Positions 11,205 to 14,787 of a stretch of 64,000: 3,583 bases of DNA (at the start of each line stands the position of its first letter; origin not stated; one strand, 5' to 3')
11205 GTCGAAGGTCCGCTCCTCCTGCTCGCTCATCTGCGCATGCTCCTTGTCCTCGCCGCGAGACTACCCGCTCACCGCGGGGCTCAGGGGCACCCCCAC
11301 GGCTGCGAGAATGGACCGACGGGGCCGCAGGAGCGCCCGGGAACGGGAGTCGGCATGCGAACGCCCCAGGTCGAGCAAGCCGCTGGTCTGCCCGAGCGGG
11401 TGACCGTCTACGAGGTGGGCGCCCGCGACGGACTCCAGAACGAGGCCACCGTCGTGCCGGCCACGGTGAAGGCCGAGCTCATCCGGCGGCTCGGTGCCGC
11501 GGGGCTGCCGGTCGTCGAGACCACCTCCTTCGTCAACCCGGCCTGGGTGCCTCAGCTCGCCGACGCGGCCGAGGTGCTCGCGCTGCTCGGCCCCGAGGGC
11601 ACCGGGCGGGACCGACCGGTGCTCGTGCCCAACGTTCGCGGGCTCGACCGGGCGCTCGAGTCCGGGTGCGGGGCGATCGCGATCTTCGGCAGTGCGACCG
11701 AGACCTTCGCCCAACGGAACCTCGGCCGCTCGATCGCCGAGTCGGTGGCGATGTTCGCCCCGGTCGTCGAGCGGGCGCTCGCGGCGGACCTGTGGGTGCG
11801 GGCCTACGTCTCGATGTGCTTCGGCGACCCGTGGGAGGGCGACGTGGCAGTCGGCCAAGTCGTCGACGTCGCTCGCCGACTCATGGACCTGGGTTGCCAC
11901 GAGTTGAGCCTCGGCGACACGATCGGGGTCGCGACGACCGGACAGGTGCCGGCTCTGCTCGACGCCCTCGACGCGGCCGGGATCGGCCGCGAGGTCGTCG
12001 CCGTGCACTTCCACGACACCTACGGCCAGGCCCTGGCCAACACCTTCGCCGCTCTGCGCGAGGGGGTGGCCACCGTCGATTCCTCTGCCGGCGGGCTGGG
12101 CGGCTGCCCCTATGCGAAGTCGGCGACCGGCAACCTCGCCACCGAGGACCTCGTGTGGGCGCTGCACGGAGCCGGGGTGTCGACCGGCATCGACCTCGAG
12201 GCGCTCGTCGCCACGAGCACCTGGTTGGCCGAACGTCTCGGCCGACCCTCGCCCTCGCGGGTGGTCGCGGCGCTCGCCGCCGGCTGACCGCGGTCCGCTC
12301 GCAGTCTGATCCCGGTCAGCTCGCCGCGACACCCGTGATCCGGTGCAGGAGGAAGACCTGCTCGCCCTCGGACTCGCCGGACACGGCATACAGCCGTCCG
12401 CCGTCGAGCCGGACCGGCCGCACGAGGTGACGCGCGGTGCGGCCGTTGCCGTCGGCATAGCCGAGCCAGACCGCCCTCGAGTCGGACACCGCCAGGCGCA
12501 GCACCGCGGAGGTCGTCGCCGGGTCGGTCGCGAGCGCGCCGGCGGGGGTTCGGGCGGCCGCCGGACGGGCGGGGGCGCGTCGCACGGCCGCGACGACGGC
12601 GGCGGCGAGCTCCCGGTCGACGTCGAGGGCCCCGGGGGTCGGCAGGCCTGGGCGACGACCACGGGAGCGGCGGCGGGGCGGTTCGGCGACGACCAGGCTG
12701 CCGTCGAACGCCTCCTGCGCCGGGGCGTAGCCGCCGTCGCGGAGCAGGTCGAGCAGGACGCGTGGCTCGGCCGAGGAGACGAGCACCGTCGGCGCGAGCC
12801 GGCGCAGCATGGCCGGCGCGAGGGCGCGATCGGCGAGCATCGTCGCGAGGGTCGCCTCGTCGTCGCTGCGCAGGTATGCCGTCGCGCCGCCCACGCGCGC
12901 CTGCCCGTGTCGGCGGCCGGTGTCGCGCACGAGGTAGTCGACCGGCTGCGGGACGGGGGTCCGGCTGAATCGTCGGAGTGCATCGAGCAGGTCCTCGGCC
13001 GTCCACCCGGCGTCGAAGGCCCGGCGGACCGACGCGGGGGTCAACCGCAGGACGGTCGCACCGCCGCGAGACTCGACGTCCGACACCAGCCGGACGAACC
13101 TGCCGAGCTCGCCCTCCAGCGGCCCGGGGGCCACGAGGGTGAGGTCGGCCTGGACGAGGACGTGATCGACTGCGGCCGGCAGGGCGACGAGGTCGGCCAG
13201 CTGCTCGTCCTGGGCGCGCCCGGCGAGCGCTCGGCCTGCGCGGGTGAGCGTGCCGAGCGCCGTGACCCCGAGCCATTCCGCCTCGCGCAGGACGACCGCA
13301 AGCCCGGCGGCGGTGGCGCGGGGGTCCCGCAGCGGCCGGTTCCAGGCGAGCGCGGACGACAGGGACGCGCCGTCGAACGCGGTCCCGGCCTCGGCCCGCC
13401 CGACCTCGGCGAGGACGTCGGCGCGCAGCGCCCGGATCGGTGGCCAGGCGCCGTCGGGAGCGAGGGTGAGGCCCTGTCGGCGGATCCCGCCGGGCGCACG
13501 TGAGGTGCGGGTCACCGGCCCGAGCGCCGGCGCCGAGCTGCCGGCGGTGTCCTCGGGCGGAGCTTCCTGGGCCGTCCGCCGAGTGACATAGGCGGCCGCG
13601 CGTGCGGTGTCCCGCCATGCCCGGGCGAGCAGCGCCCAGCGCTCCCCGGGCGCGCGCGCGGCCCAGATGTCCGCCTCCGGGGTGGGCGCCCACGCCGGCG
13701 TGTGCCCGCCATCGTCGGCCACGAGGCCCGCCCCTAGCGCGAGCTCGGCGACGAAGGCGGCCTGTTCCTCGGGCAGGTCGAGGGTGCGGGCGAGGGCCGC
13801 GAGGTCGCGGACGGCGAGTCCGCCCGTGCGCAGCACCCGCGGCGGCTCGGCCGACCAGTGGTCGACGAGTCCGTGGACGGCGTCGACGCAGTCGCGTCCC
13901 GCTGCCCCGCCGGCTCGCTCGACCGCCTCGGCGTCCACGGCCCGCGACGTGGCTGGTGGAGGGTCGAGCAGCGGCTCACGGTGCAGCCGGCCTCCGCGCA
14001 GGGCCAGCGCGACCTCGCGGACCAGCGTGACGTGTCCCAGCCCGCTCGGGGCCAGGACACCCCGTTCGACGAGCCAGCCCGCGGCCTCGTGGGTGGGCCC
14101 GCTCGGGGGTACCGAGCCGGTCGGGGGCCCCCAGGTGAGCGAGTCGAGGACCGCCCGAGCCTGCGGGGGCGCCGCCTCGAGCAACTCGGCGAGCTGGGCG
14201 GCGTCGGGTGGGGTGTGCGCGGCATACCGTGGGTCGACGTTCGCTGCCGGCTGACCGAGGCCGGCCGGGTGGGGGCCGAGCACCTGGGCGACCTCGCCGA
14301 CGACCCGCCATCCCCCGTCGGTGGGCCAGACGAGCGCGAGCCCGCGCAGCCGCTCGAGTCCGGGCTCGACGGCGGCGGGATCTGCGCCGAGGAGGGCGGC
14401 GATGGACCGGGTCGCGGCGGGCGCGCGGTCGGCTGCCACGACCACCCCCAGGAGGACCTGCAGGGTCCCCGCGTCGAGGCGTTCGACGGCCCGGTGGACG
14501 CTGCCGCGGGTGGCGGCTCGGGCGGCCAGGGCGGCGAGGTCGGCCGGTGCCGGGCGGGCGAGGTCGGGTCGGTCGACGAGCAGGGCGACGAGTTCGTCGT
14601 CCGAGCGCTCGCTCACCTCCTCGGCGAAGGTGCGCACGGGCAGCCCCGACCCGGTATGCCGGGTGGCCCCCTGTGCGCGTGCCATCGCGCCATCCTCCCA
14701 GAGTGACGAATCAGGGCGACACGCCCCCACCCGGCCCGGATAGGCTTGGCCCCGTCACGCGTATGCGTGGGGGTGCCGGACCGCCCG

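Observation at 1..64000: Hyper-abundant asymmetric octamer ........: about 1 per kb, about 30-fold over expectation, in every reading frame and in intergenic DNA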

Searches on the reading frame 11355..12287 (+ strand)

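Call 41: search_protein_families(library=pfam, proteins=[window:11355-12287:+], max_evalue=0.00001)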
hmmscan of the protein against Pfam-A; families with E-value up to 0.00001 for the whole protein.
window:11355-12287:+ (310 aa): 1 family
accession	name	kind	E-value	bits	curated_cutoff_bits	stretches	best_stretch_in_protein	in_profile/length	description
PF00682.25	HMGL-like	-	2.2e-39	135.9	29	1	16-288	2-257/260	HMGL-like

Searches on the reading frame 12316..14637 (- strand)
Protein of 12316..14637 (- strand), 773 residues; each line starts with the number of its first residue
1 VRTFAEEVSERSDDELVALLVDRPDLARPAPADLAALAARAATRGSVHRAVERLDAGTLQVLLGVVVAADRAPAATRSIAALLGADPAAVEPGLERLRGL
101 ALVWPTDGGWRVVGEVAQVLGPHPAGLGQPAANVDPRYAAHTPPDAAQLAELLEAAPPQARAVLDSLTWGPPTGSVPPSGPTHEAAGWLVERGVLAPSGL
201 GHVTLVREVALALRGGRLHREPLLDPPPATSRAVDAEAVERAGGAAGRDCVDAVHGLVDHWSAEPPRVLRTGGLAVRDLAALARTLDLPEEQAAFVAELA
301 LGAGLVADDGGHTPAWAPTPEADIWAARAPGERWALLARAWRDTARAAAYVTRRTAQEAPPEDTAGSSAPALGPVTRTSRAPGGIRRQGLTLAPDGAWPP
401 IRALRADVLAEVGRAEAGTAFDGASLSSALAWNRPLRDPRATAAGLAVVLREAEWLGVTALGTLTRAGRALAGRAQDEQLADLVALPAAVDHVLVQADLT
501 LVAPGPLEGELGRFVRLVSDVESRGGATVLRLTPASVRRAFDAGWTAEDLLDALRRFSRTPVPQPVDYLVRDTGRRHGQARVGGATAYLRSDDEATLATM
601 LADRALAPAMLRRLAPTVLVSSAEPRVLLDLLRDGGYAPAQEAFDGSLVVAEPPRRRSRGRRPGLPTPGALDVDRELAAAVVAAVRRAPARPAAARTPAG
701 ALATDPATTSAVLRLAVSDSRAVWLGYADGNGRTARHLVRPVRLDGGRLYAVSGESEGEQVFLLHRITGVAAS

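Call 41: search_protein_families(library=pfam, proteins=[window:12316-14637:-], max_evalue=0.00001)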
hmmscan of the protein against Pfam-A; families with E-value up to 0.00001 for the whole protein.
window:12316-14637:- (773 aa): 1 family
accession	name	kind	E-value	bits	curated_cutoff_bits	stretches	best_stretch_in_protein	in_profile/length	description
PF13625.11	Helicase_C_3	-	2.5e-42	144.3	34.2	1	493-615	1-125/125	Helicase conserved C-terminal domain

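Call 63: search_protein_families(library=ncbifam, proteins=[window:12316-14637:-], max_evalue=0.001)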
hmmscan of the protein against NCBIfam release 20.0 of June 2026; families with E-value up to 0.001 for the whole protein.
window:12316-14637:- (773 aa): 1 family
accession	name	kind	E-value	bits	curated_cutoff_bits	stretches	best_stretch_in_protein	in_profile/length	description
NF045503.1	repair_heli_XPB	equivalog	5e-07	28.6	610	1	528-625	40-142/548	DNA repair helicase XPB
